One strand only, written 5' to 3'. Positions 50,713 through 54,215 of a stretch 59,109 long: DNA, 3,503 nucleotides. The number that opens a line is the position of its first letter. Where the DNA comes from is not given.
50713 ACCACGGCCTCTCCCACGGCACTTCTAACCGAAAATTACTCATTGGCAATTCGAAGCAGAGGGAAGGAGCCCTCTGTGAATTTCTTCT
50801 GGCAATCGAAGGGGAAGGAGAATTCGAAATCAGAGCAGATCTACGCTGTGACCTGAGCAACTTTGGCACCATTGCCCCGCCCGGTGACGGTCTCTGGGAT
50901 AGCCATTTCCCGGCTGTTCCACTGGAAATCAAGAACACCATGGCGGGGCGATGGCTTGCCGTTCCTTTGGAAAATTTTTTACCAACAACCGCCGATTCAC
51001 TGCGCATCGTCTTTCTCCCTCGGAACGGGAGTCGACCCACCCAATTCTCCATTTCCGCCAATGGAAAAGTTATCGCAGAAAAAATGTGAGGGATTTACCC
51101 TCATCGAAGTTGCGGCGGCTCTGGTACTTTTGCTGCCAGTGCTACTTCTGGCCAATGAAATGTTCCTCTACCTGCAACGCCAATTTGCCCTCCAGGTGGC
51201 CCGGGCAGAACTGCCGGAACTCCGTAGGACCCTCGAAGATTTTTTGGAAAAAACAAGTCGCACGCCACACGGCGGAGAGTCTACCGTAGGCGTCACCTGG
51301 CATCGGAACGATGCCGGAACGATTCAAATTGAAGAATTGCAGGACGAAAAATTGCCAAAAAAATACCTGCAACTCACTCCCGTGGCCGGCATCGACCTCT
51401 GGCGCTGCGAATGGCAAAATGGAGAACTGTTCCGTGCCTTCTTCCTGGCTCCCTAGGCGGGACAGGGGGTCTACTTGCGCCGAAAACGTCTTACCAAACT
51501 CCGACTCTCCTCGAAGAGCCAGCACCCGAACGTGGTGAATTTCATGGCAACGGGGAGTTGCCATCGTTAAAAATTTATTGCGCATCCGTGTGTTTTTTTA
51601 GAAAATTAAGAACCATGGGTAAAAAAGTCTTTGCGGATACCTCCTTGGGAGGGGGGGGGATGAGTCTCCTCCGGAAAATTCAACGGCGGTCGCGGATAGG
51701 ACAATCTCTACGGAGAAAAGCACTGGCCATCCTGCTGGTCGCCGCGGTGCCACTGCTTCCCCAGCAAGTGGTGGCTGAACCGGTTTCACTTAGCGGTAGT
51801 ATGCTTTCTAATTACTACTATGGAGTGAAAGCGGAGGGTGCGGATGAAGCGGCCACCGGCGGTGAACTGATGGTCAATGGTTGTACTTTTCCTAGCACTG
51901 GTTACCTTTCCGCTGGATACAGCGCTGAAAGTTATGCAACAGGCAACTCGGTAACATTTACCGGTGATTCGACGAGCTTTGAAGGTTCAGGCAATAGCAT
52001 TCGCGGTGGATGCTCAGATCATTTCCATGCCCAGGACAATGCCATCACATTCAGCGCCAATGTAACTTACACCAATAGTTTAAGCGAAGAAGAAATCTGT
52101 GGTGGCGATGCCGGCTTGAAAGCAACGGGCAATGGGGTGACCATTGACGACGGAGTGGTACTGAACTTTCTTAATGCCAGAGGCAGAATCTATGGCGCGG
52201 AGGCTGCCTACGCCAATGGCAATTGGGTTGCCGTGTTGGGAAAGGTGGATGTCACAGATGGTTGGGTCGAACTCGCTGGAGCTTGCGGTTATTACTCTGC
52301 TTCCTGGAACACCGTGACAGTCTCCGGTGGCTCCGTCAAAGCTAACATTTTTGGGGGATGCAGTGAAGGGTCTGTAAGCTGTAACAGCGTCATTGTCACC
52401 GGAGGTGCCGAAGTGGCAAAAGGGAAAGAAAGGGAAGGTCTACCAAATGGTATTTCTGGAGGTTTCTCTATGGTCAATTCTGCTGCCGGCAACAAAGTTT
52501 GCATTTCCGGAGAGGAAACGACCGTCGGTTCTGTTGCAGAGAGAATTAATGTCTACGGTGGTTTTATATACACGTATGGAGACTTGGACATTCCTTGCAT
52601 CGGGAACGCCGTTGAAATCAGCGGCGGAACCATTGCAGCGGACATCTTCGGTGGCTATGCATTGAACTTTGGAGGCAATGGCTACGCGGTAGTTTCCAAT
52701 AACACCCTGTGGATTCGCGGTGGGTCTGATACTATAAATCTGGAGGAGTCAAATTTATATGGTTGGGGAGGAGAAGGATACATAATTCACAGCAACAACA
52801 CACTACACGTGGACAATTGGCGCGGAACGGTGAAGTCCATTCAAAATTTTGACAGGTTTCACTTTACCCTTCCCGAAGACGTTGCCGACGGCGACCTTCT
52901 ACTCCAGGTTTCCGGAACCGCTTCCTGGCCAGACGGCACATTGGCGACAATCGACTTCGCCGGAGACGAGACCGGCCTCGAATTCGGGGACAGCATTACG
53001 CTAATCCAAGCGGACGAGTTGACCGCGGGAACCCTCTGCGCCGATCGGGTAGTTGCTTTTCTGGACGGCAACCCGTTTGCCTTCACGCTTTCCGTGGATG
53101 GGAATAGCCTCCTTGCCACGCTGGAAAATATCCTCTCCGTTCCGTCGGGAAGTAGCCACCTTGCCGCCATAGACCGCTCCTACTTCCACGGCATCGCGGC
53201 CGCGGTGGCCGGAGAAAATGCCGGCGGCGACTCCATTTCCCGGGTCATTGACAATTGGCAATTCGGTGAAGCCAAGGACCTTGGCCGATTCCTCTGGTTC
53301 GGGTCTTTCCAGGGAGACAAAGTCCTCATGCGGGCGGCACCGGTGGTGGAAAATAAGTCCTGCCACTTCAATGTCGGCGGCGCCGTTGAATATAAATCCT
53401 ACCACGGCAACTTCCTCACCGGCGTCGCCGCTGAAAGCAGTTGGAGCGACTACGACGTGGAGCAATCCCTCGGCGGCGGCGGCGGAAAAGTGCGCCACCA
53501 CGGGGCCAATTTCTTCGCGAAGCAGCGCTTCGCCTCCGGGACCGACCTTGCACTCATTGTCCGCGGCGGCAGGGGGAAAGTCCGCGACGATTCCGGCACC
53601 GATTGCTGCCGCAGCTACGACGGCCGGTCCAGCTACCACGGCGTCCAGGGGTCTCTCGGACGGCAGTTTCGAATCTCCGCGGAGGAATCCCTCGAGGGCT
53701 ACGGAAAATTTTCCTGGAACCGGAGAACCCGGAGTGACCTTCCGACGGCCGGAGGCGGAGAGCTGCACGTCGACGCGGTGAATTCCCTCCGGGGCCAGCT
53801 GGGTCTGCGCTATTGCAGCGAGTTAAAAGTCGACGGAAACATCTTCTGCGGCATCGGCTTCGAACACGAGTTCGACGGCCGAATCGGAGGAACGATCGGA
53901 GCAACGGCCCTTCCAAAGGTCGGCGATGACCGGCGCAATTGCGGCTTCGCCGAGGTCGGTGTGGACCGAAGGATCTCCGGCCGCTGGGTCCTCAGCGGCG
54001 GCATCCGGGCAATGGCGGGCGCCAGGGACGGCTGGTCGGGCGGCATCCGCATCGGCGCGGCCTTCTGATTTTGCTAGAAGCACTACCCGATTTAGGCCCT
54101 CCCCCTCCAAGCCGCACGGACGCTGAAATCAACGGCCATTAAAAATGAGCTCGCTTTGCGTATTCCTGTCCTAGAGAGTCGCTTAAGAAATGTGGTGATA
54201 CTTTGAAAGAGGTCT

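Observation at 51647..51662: G9 tract exactly between an SD-like GGGAGG and the ATG of autotransporter paralogue 2: candidate phase-variation switch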

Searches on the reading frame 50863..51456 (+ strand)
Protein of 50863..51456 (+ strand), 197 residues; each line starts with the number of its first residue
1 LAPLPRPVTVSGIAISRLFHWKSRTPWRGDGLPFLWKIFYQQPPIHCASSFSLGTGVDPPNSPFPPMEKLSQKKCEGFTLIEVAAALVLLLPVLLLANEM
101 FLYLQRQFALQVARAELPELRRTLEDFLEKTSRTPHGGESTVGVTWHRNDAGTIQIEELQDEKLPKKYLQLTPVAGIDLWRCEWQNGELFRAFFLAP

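Call 7: search_protein_families(library=pfam, proteins=[window:50863-51456:+], max_evalue=0.01)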
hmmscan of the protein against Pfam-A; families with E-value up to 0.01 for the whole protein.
window:50863-51456:+ (197 aa): 1 family
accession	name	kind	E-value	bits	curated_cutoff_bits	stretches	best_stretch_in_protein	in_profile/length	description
PF07963.17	N_methyl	-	0.0011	18.9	21.2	1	73-91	2-20/27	Prokaryotic N-terminal methylation motif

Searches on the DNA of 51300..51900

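Call 57: search_rna_families(source=window, start=51300, end=51900, threshold=evalue, max_evalue=1)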
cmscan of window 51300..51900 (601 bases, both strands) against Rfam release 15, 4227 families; matches with E-value up to 1: 0.
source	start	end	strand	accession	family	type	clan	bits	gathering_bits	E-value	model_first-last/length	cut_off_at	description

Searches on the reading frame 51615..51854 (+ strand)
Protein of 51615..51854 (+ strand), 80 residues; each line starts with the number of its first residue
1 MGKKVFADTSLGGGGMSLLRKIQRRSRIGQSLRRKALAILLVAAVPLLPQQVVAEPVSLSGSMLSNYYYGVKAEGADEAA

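Call 68: search_protein_representatives(protein=window:51615-51854:+)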
Query: 80 residues. Proteins with E-value up to 0.001 (for the whole library): 3; up to 1e-10: 2; up to 1e-30: 0. The best 3 are listed.
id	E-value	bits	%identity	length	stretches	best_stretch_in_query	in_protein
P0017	3.2e-19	84.5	36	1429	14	31-66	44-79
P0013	1.4e-18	82.5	70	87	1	1-73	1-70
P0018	7.5e-09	51.7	31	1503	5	30-64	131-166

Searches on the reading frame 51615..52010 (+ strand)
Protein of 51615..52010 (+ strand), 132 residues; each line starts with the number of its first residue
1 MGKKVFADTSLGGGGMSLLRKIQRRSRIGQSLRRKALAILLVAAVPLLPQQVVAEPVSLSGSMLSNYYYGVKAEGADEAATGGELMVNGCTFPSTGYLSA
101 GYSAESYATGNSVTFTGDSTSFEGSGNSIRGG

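Call 28: find_homologous_proteins(query=window:51615-52010:+, max_evalue=10)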
Query seq(132 aa) (132 aa): 1 proteins with E <= 10 among 96 candidates.
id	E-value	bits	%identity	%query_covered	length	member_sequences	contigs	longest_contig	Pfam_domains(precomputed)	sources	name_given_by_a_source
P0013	2.6e-17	81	66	56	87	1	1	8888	-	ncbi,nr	ncbi:MAG: hypothetical protein LBS68_00940 [Puniceicoccales bacterium]|nr:hypothetical protein [Puni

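Call 30: find_encoding_contigs(protein=P0013, flank=10000, max_places=6)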
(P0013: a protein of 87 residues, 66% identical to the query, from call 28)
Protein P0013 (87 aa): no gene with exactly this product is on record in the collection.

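Call 54: find_encoding_contigs(protein=P0016, flank=10000, max_places=4)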
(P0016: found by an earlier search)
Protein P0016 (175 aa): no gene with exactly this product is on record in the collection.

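Call 75: search_protein_families(library=pfam, proteins=[window:51615-52010:+, P0013], max_evalue=10)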
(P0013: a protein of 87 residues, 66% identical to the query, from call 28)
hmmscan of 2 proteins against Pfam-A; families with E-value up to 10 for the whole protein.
seq(132 aa): 1 family
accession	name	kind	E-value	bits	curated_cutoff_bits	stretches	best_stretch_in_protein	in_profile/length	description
PF22368.2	ChxR_N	-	0.23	12.3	27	1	18-64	21-66/108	Response regulator protein ChxR, N-terminal domain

P0013 (87 aa): 1 family
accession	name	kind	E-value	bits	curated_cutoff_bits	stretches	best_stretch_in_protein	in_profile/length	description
PF16806.10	ExsD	-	0.12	13.1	27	1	20-46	33-59/79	Antiactivator protein ExsD N-terminal domain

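Call 76: search_protein_families(library=ncbifam, proteins=[P0014], max_evalue=1)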
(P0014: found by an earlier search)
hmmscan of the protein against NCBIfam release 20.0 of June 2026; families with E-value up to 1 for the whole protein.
P0014 (817 aa): 1 family
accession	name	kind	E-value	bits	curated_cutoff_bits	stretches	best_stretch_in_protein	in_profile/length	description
NF005445.0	PRK07034.1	equivalog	0.12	11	703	1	60-129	47-115/536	hypothetical protein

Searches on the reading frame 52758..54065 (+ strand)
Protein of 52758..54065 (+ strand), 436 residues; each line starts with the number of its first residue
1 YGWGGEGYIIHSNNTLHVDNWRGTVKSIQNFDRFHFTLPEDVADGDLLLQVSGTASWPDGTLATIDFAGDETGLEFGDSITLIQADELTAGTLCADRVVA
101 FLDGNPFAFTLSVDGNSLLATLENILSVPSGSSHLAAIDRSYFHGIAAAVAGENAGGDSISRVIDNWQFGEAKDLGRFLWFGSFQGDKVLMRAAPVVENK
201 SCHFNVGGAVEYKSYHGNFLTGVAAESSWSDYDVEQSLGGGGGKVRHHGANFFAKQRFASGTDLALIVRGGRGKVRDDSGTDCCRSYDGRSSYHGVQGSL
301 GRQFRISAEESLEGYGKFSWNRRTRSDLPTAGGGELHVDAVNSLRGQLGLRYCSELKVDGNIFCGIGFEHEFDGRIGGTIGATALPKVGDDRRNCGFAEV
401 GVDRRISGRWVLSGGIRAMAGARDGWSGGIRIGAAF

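Call 70: find_homologous_proteins(query=window:52758-54065:+, max_evalue=1e-10)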
Query window:52758-54065:+ (436 aa): 1 proteins with E <= 1e-10 among 8000 candidates.
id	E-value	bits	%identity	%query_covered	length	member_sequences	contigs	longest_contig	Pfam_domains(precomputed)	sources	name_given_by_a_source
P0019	6.7e-129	449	89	52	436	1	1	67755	-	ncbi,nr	ncbi:MAG: hypothetical protein LBS68_03170, partial [Puniceicoccales bacterium]|nr:hypothetical prot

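Call 72: find_encoding_contigs(protein=P0019, flank=6000, max_places=4)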
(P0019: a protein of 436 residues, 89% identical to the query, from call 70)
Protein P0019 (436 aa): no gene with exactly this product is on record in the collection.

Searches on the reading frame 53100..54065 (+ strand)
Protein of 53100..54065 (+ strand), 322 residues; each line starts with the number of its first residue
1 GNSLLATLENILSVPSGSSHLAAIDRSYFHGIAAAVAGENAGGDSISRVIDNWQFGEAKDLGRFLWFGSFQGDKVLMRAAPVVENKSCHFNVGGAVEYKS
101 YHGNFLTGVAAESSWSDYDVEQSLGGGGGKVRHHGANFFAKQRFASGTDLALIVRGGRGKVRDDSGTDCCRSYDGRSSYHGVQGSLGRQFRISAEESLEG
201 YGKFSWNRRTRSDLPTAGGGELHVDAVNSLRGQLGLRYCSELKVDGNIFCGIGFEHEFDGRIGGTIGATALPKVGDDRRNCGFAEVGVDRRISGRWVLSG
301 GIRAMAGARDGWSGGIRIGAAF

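Call 33: search_protein_families(library=pfam, proteins=[window:53100-54065:+], max_evalue=10)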
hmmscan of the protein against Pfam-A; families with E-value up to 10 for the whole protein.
window:53100-54065:+ (322 aa): 0 families

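Call 34: search_solved_structures(query=A1, max_evalue=0.01)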
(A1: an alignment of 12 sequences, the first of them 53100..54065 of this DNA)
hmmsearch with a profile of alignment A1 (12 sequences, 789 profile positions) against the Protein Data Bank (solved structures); distinct sequences matched with E-value up to 0.01: 2.
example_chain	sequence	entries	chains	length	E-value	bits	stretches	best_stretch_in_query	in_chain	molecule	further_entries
3aeh_A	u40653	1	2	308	0.0028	19.3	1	592-745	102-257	Hemoglobin-binding protease hbp autotransporter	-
3qq2_A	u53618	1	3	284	0.0044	18.7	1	591-731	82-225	BrkA autotransporter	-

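Call 44: predict_structure(alignment_id=A1)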
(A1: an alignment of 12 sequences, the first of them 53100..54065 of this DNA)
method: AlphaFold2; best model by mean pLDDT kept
length: 322 residues; sequences in the alignment: 12
mean_pLDDT: 80.4   pTM: 0.78
mean pLDDT of the five models: 80.4, 79.6, 79.2, 78.8, 78.3
residues with pLDDT >= 90: 122; 70-90: 129; 50-70: 45; < 50: 26
segments of 3 or more residues with pLDDT < 50: 1-20, 166-169
pLDDT, mean of each block of 10 residues (from residue 1): 38 40 65 84 88 62 83 82 86 90 92 91 69 95 93 95 63 81 95 94 92 66 79 95 87 88 73 66 92 79 90 84 64
secondary structure, 60 per line:
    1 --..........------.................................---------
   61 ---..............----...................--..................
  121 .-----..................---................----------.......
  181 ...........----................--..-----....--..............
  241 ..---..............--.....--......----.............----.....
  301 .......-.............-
elements in order: H3-12 H19-51 E64-77 E82-100 E103-121 E127-144 E148-163 E174-191 E196-211 E221-224 E227-242 E246-259 E262-266 E269-274 E279-291 E296-307 E309-321

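Call 49: fold_search(model_id=the predicted structure, library=pdb)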
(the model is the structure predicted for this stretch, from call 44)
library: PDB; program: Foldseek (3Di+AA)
matches with E <= 10: 753; with E <= 0.001: 159
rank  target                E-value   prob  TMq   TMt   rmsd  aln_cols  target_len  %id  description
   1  3slj                  6.0e-14  1.00  0.67  0.70   8.3       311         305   15  Pre-cleavage Structure of the Autotransporter EspP - N1023A mutant (released 2011-11-16)
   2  3slo                  1.2e-13  1.00  0.64  0.67   7.4       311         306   14  Pre-cleavage Structure of the Autotransporter EspP - N1023D mutant (released 2011-11-16)
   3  3slt                  5.3e-13  1.00  0.65  0.68   6.3       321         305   14  Pre-cleavage Structure of the Autotransporter EspP - N1023S Mutant (released 2011-11-16)
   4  3kvn_X                1.1e-12  1.00  0.69  0.38   5.1       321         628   15  Crystal structure of the full-length autotransporter EstA from Pseudomonas aeruginosa (released 2010-01-26)
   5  3kvn_A                2.4e-12  1.00  0.71  0.39   4.2       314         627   15  Crystal structure of the full-length autotransporter EstA from Pseudomonas aeruginosa (released 2010-01-26)
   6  3qq2_B                5.3e-12  1.00  0.68  0.86   2.8       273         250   18  Crystal Structure of the Beta Domain of the Bordetella Autotransporter Brka (released 2011-04-13)
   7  3aeh_A                5.6e-12  1.00  0.63  0.72   5.7       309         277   16  Integral membrane domain of autotransporter Hbp (released 2010-07-07)
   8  2qom_B                9.9e-12  1.00  0.60  0.71   5.3       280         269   14  The crystal structure of the E.coli EspP autotransporter Beta-domain. (released 2007-11-13)
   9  2qom_A                3.3e-11  1.00  0.64  0.76   4.4       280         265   15  The crystal structure of the E.coli EspP autotransporter Beta-domain. (released 2007-11-13)
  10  8bo2_P                3.3e-11  1.00  0.65  0.68   5.4       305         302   14  BAM-EspP complex structure with BamA-S425C/EspP-S1299C mutations in nanodisc (released 2023-04-26)
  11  3qq2_A                5.0e-11  1.00  0.64  0.83   3.7       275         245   19  Crystal Structure of the Beta Domain of the Bordetella Autotransporter Brka (released 2011-04-13)
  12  3qq2_C                8.4e-11  1.00  0.62  0.78   5.5       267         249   18  Crystal Structure of the Beta Domain of the Bordetella Autotransporter Brka (released 2011-04-13)
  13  8bnz_P                2.4e-10  1.00  0.60  0.64   6.6       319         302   14  BAM-EspP complex structure with BamA-G431C/EspP-N1293C mutations in nanodisc (released 2023-04-26)
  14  4mee                  2.5e-10  1.00  0.59  0.62   7.1       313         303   12  Crystal structure of the transport unit of the autotransporter AIDA-I from Escherichia coli (released 2014-06-04)
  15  1uyo                  2.1e-09  1.00  0.61  0.69   5.9       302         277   16  Translocator domain of autotransporter NalP from Neisseria meningitidis (released 2004-03-19)
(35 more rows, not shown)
